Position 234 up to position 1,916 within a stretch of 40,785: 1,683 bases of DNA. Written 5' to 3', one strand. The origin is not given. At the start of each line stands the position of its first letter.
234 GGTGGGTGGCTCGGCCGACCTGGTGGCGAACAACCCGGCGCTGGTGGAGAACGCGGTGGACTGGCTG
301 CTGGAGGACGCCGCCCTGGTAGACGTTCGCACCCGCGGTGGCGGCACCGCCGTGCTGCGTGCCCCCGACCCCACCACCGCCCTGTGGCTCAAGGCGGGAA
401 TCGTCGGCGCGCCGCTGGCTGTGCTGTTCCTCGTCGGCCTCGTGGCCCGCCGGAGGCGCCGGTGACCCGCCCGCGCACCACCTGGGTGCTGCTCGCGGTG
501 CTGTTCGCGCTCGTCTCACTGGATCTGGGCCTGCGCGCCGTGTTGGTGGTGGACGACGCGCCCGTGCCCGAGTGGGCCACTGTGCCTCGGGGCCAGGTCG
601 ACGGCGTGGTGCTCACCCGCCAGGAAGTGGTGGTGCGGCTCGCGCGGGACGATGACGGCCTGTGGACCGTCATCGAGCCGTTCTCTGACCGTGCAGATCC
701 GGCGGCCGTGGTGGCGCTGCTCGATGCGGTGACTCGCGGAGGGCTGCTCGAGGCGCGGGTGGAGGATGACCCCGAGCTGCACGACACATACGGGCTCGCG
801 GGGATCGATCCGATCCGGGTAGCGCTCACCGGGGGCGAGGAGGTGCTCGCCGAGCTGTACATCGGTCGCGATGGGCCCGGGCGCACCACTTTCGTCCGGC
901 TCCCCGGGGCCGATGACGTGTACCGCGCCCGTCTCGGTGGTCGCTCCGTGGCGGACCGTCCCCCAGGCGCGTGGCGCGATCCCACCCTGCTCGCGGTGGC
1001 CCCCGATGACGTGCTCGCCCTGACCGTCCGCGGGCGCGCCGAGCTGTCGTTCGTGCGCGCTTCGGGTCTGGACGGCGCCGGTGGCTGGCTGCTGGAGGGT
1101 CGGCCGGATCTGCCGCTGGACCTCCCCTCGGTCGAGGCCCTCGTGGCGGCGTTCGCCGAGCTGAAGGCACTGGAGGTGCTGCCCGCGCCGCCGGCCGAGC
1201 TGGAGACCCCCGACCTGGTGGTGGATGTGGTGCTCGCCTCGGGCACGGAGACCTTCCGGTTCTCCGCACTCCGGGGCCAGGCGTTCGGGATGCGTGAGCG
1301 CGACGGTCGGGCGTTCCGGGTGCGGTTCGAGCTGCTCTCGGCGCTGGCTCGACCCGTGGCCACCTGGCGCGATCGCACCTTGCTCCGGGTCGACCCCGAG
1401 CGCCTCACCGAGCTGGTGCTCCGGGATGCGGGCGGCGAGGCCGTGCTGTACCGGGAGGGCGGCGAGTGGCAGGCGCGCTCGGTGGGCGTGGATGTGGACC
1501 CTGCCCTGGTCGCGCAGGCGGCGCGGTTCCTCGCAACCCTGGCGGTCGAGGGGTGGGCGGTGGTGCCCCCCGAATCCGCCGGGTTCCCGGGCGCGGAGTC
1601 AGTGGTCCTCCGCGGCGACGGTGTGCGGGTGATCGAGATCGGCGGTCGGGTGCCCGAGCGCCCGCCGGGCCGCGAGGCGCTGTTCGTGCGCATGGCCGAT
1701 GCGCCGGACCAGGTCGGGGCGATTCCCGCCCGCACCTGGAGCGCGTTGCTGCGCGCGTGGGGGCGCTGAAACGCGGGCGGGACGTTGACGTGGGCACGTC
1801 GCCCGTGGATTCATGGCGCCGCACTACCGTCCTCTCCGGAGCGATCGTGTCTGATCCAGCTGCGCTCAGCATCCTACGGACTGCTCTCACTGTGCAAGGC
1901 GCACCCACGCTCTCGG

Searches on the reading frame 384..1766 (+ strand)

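Call 6: search_protein_families(library=pfam, proteins=[window:384-1766:+], max_evalue=0.01)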
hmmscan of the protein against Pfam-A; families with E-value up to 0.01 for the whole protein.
window:384-1766:+ (461 aa): 1 family
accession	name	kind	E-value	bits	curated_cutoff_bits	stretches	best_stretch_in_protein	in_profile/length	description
PF14238.11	DUF4340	-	1.7e-23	84.2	25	2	94-225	1-131/183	Domain of unknown function (DUF4340)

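Call 7: search_protein_families(library=ncbifam, proteins=[window:384-1766:+], max_evalue=0.01)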
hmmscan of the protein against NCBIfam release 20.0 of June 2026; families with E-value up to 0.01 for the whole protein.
window:384-1766:+ (461 aa): 0 families
